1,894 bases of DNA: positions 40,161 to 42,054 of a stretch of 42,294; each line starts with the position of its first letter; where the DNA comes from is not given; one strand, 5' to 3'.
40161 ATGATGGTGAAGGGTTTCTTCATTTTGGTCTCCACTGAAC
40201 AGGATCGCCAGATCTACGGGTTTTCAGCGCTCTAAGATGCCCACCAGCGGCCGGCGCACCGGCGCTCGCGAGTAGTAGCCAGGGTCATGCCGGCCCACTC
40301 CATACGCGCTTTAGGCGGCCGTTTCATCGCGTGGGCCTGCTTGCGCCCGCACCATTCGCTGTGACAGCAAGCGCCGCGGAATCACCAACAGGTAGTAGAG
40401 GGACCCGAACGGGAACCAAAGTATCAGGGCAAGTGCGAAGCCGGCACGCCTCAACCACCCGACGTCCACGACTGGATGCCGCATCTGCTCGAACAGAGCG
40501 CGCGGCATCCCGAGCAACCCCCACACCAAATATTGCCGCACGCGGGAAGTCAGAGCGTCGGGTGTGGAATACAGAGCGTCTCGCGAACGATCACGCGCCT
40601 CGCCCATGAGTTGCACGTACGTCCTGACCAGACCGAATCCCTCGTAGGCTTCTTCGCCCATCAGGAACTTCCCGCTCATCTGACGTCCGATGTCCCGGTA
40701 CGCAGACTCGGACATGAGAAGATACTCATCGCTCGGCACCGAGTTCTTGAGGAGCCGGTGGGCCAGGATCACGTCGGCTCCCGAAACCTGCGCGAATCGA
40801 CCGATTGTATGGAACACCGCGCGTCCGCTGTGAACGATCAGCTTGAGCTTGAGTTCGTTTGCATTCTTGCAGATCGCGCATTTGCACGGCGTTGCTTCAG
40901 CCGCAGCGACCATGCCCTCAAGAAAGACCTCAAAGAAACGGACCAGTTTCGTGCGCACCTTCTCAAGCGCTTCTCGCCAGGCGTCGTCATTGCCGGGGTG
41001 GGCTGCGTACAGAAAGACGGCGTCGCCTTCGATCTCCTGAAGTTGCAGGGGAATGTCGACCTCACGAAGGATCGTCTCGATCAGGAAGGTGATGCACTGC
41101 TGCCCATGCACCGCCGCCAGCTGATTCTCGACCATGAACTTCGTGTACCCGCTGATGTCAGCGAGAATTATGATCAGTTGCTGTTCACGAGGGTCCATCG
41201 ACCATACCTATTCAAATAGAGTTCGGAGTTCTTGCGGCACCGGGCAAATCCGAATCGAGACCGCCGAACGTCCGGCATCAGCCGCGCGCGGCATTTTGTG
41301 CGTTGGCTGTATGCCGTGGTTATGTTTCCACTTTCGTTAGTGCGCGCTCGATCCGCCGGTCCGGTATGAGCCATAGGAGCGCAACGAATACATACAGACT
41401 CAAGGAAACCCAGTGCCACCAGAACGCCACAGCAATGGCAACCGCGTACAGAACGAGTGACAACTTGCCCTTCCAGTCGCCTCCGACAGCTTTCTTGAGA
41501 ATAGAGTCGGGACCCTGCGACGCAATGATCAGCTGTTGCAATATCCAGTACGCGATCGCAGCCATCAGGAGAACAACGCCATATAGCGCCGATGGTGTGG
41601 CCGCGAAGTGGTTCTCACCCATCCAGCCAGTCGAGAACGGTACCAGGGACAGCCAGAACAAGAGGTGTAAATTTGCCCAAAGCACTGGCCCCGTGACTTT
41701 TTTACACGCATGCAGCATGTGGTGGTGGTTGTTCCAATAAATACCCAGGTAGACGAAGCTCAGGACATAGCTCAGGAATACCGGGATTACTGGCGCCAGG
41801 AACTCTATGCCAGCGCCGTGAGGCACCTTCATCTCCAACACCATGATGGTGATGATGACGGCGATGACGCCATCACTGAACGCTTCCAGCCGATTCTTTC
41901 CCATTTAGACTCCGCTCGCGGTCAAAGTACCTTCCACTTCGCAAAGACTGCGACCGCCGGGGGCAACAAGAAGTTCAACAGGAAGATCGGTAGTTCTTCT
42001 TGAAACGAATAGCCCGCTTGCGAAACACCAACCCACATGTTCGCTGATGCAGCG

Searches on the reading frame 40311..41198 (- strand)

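Call 71: search_protein_families(library=pfam, proteins=[window:40311-41198:-])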
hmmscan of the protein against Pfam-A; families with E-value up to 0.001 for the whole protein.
window:40311-41198:- (295 aa): 1 family
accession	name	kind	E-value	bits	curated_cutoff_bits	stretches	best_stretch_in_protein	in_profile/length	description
PF10851.13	DUF2652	-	1.3e-27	96.6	22.1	1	37-159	2-118/118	Protein of unknown function (DUF2652)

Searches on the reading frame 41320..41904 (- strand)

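Call 72: search_protein_families(library=pfam, proteins=[window:41320-41904:-])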
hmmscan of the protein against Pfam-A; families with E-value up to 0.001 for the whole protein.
window:41320-41904:- (194 aa): 1 family
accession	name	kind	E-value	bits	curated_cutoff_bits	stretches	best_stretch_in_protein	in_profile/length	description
PF06736.16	TMEM175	-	3.9e-31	107.8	25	1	5-89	1-88/88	Endosomal/lysosomal potassium channel TMEM175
